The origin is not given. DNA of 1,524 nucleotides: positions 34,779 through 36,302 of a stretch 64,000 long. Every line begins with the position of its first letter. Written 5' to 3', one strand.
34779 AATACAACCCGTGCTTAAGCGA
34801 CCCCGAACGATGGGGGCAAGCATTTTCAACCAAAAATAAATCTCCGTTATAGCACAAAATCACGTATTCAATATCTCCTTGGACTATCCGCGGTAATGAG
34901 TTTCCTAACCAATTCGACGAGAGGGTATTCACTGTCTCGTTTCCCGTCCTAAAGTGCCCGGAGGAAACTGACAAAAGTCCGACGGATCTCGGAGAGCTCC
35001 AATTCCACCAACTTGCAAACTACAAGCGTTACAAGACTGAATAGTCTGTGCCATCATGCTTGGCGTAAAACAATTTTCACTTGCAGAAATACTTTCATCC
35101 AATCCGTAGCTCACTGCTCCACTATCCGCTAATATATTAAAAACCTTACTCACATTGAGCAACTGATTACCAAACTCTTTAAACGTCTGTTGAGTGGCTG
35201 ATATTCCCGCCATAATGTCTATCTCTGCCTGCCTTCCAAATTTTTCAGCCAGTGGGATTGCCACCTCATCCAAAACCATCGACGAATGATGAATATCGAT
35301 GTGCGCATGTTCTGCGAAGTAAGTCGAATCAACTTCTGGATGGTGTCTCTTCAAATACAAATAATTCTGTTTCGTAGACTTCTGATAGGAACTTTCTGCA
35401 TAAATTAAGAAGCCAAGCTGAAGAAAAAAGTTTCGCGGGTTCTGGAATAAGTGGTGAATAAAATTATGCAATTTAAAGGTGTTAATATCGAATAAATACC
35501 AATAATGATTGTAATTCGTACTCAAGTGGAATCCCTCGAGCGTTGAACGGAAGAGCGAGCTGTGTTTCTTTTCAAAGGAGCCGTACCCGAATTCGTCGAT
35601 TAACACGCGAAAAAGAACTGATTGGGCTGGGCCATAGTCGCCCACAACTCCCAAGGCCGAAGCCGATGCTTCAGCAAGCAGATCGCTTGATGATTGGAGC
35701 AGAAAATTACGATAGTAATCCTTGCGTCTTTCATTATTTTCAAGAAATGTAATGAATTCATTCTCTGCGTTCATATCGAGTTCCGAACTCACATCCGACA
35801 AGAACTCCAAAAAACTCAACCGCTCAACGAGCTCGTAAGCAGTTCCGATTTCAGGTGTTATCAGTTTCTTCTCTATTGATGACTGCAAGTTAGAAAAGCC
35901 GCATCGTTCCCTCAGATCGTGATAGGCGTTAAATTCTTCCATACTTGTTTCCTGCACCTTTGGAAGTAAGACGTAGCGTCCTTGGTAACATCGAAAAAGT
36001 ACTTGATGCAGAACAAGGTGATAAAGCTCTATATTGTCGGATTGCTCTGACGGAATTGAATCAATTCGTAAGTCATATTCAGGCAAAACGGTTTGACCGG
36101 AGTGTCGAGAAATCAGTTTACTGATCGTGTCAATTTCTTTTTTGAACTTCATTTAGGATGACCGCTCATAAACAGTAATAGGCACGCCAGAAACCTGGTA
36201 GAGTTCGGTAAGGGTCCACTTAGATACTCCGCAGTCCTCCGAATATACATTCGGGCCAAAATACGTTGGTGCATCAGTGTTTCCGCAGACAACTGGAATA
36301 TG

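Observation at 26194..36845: Orphan ten-gene convergent cluster combines GTP-cyclohydrolase-II chemistry, three different iron oxidase types, a nitroreductase fold, two ASKHA kinases and a nucleotidyltransferase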

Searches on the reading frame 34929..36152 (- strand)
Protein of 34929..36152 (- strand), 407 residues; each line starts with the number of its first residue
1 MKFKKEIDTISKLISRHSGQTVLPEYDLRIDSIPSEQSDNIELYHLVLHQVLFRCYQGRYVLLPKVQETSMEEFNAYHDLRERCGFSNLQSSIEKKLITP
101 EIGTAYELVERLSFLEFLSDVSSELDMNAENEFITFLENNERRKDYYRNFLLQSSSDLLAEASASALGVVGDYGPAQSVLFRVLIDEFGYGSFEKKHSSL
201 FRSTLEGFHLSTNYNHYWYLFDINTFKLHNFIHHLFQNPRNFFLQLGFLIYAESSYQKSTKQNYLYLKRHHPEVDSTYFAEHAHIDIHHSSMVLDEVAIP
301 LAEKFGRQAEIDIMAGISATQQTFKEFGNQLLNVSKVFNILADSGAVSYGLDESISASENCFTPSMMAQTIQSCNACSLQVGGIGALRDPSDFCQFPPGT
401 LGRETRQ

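Call 3: search_protein_families(library=pfam, proteins=[window:34929-36152:-], max_evalue=0.01)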
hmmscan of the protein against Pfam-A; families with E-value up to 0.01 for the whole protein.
window:34929-36152:- (407 aa): 1 family
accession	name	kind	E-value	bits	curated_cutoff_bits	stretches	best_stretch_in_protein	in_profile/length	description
PF14518.11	Haem_oxygenas_2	-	2.2e-22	80.2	28.9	1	149-318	2-170/177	Iron-containing redox enzyme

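Call 4: search_protein_families(library=ncbifam, proteins=[window:34929-36152:-], max_evalue=0.01)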
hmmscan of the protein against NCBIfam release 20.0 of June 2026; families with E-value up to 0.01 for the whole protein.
window:34929-36152:- (407 aa): 0 families

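Call 12: find_homologous_proteins(query=window:34929-36152:-, max_evalue=0.00001)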
Query window:34929-36152:- (407 aa): 357 proteins with E <= 0.00001 among 3944 candidates; the best 120 are listed.
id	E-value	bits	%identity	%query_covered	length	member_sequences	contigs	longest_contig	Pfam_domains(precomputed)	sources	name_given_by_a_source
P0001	9.9e-272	918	100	100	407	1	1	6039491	PF14518.12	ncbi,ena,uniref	ncbi:iron-containing redox enzyme family protein [Roseibium sp.]|uniref:iron-containing redox enzyme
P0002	3.0e-113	397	48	99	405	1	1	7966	PF14518.12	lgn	-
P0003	4.8e-110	386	48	93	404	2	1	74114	PF14518.12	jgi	jgi:hypothetical protein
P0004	1.1e-109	385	47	99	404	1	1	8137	PF14518.12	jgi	jgi:hypothetical protein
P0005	4.7e-109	383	46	99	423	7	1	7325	PF14518.12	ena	-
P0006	2.4e-107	377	46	99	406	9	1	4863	PF14518.12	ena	-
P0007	7.9e-107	376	45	99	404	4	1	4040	PF14518.12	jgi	jgi:hypothetical protein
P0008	9.4e-107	375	46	99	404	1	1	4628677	PF14518.12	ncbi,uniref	ncbi:iron-containing redox enzyme family protein [Pararhizobium sp. O133]|uniref:iron-containing red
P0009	1.0e-106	375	46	93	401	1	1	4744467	PF14518.12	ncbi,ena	-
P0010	2.0e-106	374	44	99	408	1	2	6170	PF14518.12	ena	-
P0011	2.9e-106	374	45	99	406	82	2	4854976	PF14518.12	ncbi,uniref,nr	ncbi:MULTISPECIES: iron-containing redox enzyme family protein [Rhizobium]|uniref:iron-containing re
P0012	3.4e-105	370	45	99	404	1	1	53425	PF14518.12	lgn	-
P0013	4.2e-105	370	44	99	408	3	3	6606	PF14518.12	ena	-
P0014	4.6e-105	370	45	97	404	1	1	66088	PF14518.12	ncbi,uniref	ncbi:iron-containing redox enzyme family protein [Pararhizobium sp. PWRC1-1]|uniref:iron-containing 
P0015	6.4e-105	369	45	97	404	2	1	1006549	PF14518.12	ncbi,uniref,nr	ncbi:iron-containing redox enzyme family protein [Rhizobium grahamii]|uniref:Iron-containing redox e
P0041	2.4e-98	348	46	83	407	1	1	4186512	PF14518.12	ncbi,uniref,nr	ncbi:iron-containing redox enzyme family protein [Phenylobacterium sp. LH3H17]|uniref:iron-containin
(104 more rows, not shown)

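Call 13: find_encoding_contigs(protein=P0011, flank=10000, max_places=2)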
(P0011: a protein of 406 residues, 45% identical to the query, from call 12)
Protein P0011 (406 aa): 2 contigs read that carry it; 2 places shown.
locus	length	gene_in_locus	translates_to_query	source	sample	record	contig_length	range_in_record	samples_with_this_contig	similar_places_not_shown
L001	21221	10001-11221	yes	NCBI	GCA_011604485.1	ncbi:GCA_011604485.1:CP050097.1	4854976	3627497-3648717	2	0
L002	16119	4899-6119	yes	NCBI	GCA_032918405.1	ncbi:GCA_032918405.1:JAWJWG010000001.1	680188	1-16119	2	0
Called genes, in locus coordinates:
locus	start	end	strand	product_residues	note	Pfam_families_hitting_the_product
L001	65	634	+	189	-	PF12766:Pyridox_oxase_2, PF01243:PNPOx_N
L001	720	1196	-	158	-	PF00383:dCMP_cyt_deam_1, PF14437:MafB19-deam, PF14439:Bd3614-deam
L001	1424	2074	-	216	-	PF01243:PNPOx_N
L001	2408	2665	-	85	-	-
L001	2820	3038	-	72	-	-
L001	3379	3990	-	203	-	PF00574:CLP_protease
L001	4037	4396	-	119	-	PF08327:AHSA1 (faint)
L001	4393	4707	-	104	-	PF12840:HTH_20, PF01022:HTH_5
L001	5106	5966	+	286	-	PF01841:Transglut_core (weak)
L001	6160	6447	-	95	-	-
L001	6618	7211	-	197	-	PF00440:TetR_N, PF21351:TetR_C_41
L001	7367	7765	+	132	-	PF01042:Ribonuc_L-PSP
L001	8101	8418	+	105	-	PF13670:PepSY_2 (weak)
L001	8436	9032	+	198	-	PF11181:YflT (weak)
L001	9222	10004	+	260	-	PF01872:RibD_C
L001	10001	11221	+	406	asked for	PF14518:Haem_oxygenas_2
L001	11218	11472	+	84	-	PF00355:Rieske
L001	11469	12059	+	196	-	PF01066:CDP-OH_P_transf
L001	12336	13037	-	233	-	PF00561:Abhydrolase_1, PF12146:Hydrolase_4 (weak), PF12697:Abhydrolase_6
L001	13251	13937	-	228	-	PF00561:Abhydrolase_1, PF12697:Abhydrolase_6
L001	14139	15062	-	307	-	PF00165:HTH_AraC (weak), PF12833:HTH_18, PF00165:HTH_AraC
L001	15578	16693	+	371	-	PF00989:PAS (faint), PF08448:PAS_4, PF13426:PAS_9 (weak), PF07536:HWE_HK (weak), PF07568:HisKA_2, PF13581:HATPase_c_2, PF02518:HATPase_c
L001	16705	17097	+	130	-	PF00072:Response_reg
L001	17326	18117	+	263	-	PF00596:Aldolase_II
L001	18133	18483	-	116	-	PF14525:AraC_binding_2 (weak), PF06249:EutQ, PF05899:Cupin_3 (weak), PF07883:Cupin_2 (weak), PF02311:AraC_binding (weak)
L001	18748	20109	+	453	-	PF00211:Guanylate_cyc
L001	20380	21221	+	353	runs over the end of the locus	PF00892:EamA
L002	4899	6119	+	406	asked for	PF14518:Haem_oxygenas_2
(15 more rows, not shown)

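Call 14: find_encoding_contigs(protein=P0041, flank=10000, max_places=2)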
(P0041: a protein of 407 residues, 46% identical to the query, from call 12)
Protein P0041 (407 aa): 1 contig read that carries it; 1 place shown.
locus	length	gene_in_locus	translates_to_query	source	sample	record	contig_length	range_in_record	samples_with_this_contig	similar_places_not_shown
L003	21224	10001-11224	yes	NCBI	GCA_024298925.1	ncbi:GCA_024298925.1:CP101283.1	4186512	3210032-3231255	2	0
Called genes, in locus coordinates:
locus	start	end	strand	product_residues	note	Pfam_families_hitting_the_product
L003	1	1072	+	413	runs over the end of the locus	PF05977:MFS_3, PF07690:MFS_1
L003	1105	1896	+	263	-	PF02900:LigB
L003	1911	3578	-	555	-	PF00005:ABC_tran, PF02463:SMC_N (faint), PF13555:AAA_29 (faint), PF13304:AAA_21 (faint), PF12848:ABC_tran_Xtn, PF00005:ABC_tran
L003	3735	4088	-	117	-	PF26624:DUF8200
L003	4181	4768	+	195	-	PF00440:TetR_N, PF16925:TetR_C_13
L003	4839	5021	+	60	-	PF05532:CsbD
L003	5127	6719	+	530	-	PF01425:Amidase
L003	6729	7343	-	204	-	PF00484:Pro_CA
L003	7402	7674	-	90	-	-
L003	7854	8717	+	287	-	PF01738:DLH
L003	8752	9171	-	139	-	PF00903:Glyoxalase, PF22650:At5g48480-like_C (weak)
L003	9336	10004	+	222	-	PF01872:RibD_C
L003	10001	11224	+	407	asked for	PF14518:Haem_oxygenas_2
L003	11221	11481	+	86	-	PF00355:Rieske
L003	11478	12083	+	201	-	PF01066:CDP-OH_P_transf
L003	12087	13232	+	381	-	PF12471:GTP_CH_N, PF00925:GTP_cyclohydro2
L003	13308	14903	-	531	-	PF00015:MCPsignal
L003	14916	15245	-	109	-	-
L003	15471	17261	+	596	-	PF12450:vWF_A, PF00092:VWA, PF13519:VWA_2, PF13768:VWA_3, PF12034:YfbK_C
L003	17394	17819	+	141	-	PF00571:CBS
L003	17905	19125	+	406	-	PF13439:Glyco_transf_4, PF13579:Glyco_trans_4_4, PF20706:GT4-conflict, PF00534:Glycos_transf_1, PF13692:Glyco_trans_1_4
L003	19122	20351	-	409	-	PF02771:Acyl-CoA_dh_N, PF02770:Acyl-CoA_dh_M, PF00441:Acyl-CoA_dh_1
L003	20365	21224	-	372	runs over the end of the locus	PF02771:Acyl-CoA_dh_N, PF00441:Acyl-CoA_dh_1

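Call 15: find_encoding_contigs(protein=P0003, flank=10000, max_places=2)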
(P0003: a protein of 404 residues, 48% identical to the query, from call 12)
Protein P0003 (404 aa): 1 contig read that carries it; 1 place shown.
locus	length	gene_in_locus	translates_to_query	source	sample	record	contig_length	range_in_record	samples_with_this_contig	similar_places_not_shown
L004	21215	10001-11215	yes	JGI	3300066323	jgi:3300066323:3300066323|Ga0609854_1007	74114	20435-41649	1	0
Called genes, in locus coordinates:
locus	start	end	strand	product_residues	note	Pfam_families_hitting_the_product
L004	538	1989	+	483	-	PF02518:HATPase_c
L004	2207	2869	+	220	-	PF00072:Response_reg, PF00196:GerE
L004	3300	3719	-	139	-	PF13610:DDE_Tnp_IS240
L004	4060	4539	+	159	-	PF03479:PCC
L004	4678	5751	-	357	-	PF00989:PAS, PF08448:PAS_4, PF13188:PAS_8 (weak), PF13426:PAS_9, PF08447:PAS_3, PF07536:HWE_HK, PF07568:HisKA_2 (weak)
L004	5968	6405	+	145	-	PF00903:Glyoxalase, PF13669:Glyoxalase_4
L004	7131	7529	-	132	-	-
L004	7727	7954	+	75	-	-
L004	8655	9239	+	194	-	PF02586:SRAP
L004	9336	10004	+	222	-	PF01872:RibD_C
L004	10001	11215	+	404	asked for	PF14518:Haem_oxygenas_2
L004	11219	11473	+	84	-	PF00355:Rieske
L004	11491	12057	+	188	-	PF01066:CDP-OH_P_transf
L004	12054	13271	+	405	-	PF12471:GTP_CH_N, PF00925:GTP_cyclohydro2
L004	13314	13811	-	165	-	-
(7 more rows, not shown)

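Call 22: search_protein_families(library=padloc, proteins=[window:34929-36152:-], max_evalue=0.01)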
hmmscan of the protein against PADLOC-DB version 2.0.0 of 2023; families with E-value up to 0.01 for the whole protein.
window:34929-36152:- (407 aa): 0 families

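Call 25: find_related_loci(query=A1, collection=genome_contigs, flank=10000)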
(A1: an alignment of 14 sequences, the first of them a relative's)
Query A1 (407 aa) in genome_contigs; peptide patterns used: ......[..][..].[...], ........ (x = any residue, [..] = any of these).
185 stretches matched a pattern; 57 encode a relative of the query (tblastn E <= 1e-3); 57 distinct loci.
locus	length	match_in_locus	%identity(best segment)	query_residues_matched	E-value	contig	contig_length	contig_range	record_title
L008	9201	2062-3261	45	1-404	2e-114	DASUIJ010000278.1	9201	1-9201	MAG TPA_asm: Phenylobacterium sp. isolate SMAG_U1457 k141_48991, whole genome shotgun sequence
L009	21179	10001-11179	45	10-405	1e-112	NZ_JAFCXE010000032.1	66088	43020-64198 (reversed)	Pararhizobium sp. PWRC1-1 NODE_32_length_66088_cov_99.804575, whole genome shotgun sequence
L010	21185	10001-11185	45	10-407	1e-112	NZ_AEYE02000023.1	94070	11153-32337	Rhizobium grahamii CCGE 502 contig0023, whole genome shotgun sequence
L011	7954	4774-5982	44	1-406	4e-112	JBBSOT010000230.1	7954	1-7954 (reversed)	MAG: Hyphomicrobiales bacterium isolate LS6_sbin.38 LS6_sbin.38_K_408320_L_7954_cov_9.0000, whole genome shotgun sequenc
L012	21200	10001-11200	46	4-405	2e-110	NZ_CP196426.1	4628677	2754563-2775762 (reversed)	Pararhizobium sp. O133 chromosome 1, complete sequence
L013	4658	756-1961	42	1-405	4e-110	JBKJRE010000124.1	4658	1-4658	MAG: Rhizobiaceae bacterium isolate ant_bin.522 k117_4279063, whole genome shotgun sequence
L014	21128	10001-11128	46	9-387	2e-107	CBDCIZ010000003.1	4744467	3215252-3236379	MAG: Aurantimonas sp. isolate f1a5509b-ab9e-4721-b3eb-fae0d5e8db28 genome assembly, contig: contig_3, whole genome shotg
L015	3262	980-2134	43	7-403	3e-109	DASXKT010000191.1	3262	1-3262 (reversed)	MAG TPA_asm: Phenylobacterium sp. isolate SMAG_U5283 k141_425580, whole genome shotgun sequence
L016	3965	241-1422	44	4-404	5e-107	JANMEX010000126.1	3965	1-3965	MAG: Phyllobacteriaceae bacterium isolate OTE_70b_metabat_404 OTE_70b_k141_3993889, whole genome shotgun sequence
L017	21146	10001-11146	42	10-403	2e-103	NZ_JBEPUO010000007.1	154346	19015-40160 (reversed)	MAG: Phenylobacterium sp. isolate 22E.metabat_sspec.004_sub NODE_66_length_154346_cov_41.292797, whole genome shotgun se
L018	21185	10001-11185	44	4-405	4e-103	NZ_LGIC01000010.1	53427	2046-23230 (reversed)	Cypionkella psychrotolerans strain PAMC 27389 ctg7180000022385, whole genome shotgun sequence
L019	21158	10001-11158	42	11-403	4e-102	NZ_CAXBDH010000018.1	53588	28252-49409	MAG: uncultured Brevundimonas sp. isolate ERR2762100_maxbin2_18 ERZ3422088.687, whole genome shotgun sequence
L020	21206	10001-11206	42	1-405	7e-102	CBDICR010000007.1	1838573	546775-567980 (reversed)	MAG: Caulobacteraceae bacterium isolate 703c0f2e-d631-48fb-a745-c9236a4f740e genome assembly, contig: contig_7, whole ge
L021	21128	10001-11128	43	22-403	5e-102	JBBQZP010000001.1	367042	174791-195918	MAG: Rhodobacterales bacterium isolate Co_metawrap_2238 Cmw_2238_k141_18330528_length_367042_cov_11.9999, whole genome s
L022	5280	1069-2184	45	26-403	4e-102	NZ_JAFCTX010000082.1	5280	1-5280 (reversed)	Cypionkella sp. TWP1-2-1b2 NODE_86_length_5280_cov_23.177679, whole genome shotgun sequence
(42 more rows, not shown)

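Call 30: search_solved_structures(query=A1, max_evalue=1, show_alignments=2)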
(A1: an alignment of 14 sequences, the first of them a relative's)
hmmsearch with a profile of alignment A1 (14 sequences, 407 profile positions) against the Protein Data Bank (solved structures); distinct sequences matched with E-value up to 1: 10.
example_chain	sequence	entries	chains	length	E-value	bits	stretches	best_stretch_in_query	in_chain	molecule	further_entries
6m9r_A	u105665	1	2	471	6.9e-50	173.1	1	49-325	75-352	SznF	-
6m9s_A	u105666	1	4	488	7.6e-50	172.9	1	49-325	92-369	SznF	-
6vzy_A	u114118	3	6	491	7.7e-50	172.9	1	49-325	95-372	Cupin domain-containing diiron protein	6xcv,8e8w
9pfx_A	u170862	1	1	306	7.2e-07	31.4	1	177-293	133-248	PbrRohS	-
9pfw_A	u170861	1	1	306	5.4e-06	28.5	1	178-329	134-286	Iron-containing redox enzyme family protein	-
8bmv_A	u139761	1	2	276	0.026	16.4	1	71-150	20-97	Methyl-accepting chemotaxis protein McpH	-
9n1a_A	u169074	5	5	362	0.087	14.7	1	188-335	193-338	HrmI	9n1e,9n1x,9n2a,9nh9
3c9f_A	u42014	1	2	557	0.69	11.7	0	264-288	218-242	5'-nucleotidase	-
3ndc_A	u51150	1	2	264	0.82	11.5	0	285-321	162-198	Precorrin-4 C(11)-methyltransferase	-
3nei_A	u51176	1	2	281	0.9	11.3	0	285-321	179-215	Precorrin-4 C(11)-methyltransferase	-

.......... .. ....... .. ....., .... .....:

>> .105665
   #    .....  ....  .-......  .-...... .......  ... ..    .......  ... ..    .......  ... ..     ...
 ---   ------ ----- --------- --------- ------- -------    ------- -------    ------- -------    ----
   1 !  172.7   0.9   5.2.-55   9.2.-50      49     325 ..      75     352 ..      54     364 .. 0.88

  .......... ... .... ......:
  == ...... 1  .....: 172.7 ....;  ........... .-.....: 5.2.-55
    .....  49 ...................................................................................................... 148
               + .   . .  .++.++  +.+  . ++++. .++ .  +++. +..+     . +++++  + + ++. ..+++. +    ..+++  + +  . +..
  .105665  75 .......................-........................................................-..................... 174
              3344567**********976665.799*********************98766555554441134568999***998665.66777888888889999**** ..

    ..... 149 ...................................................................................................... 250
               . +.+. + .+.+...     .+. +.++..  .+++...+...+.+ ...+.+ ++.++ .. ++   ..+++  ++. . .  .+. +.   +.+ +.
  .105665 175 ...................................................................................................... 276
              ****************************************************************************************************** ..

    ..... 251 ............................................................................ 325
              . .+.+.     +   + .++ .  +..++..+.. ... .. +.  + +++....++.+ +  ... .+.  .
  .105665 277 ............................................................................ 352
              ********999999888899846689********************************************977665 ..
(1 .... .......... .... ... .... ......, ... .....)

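Call 60: search_protein_families(library=ncbifam, proteins=[L003:11478-12083:+, L001:11469-12059:+], max_evalue=0.001)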
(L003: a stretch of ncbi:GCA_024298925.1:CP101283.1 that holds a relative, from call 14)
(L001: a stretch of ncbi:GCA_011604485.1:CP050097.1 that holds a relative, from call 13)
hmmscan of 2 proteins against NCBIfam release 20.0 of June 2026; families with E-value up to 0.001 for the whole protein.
L003:11478-12083:+ (201 aa): 7 families
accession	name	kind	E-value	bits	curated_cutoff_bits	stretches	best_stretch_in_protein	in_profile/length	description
NF053678.1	ClpnSynClsA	equivalog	5.6e-11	42.9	240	1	16-180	3-168/180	cardiolipin synthase ClsA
TIGR00560.1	pgsA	equivalog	3.5e-10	40.7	109.1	1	17-102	2-91/183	CDP-diacylglycerol--glycerol-3-phosphate 3-phosphatidyltransferase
NF045883.1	PIPSynth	equivalog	3.2e-08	33.5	170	1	21-95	27-102/197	phosphatidylinositol phosphate synthase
NF040950.1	archin_ph_syn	equivalog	1.5e-06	28.2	180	1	19-112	26-119/191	archaetidylinositol phosphate synthase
NF008090.0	PRK10832.1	equivalog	4.5e-06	26.9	304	1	20-84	7-74/182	CDP-diacylglycerol--glycerol-3-phosphate 3-phosphatidyltransferase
TIGR04217.1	archae_ser_T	exception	2.7e-05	24.1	200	1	16-104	7-92/221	archaetidylserine synthase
TIGR00473.1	pssA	equivalog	5.9e-05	23.2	107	1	44-93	22-70/153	CDP-diacylglycerol--serine O-phosphatidyltransferase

L001:11469-12059:+ (196 aa): 10 families
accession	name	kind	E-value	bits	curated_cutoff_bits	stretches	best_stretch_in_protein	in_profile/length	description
TIGR00560.1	pgsA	equivalog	2.5e-11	44.4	109.1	1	15-91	2-84/183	CDP-diacylglycerol--glycerol-3-phosphate 3-phosphatidyltransferase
NF045883.1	PIPSynth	equivalog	1.3e-08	34.7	170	1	27-92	38-101/197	phosphatidylinositol phosphate synthase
NF040950.1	archin_ph_syn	equivalog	1.4e-08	34.8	180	1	17-110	26-119/191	archaetidylinositol phosphate synthase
NF053678.1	ClpnSynClsA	equivalog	1.7e-08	34.8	240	1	15-166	4-154/180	cardiolipin synthase ClsA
NF008090.0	PRK10832.1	equivalog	1.6e-07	31.6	304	1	18-91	7-82/182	CDP-diacylglycerol--glycerol-3-phosphate 3-phosphatidyltransferase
TIGR00473.1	pssA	equivalog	2e-06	28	107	1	31-85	12-66/153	CDP-diacylglycerol--serine O-phosphatidyltransferase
NF041135.1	IPPtranDIPPsyn_Thcocales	equivalog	3.3e-06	26.3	580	1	19-110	257-345/419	bifunctional L-myo-inositol-1-phosphate cytidylyltransferase/CDP-L-myo-inositol myo-inositolphosphotransferase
NF038087.1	arch_ser_synth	exception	4.2e-06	26.5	240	1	39-94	29-87/216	archaetidylserine synthase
TIGR04217.1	archae_ser_T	exception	4.3e-06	26.7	200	1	14-91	7-84/221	archaetidylserine synthase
NF052561.1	PIPSynBT1523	equivalog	6.2e-05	22.8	350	1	38-94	58-113/232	hypothetical protein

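Call 72: find_encoding_contigs(protein=P0002, flank=10000, max_places=2)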
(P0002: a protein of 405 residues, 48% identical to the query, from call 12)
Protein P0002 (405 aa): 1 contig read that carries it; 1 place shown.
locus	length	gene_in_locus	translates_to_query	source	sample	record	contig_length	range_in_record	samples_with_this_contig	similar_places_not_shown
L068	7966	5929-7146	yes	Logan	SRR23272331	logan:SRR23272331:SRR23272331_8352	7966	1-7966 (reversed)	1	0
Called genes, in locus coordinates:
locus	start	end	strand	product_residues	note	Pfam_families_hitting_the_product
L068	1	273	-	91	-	?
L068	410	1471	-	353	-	PF00356:LacI, PF13407:Peripla_BP_4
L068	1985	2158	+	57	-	-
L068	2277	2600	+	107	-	-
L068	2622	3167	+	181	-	PF01381:HTH_3 (weak)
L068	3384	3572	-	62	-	PF12762:DDE_Tnp_IS1595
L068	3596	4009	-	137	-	-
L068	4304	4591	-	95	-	PF13936:HTH_38 (weak)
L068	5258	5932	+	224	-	PF01872:RibD_C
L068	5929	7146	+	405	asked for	PF14518:Haem_oxygenas_2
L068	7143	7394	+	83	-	PF00355:Rieske, PF22543:Rieske_4 (weak)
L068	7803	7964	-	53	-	?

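Call 94: find_related_loci(query=A1, collection=viral_contigs, flank=8000)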
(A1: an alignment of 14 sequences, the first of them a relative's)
Query A1 (407 aa) in viral_contigs; peptide patterns used: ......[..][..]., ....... (x = any residue, [..] = any of these).
177 stretches matched a pattern, but none encodes a relative of the query by tblastn (E <= 1e-3).
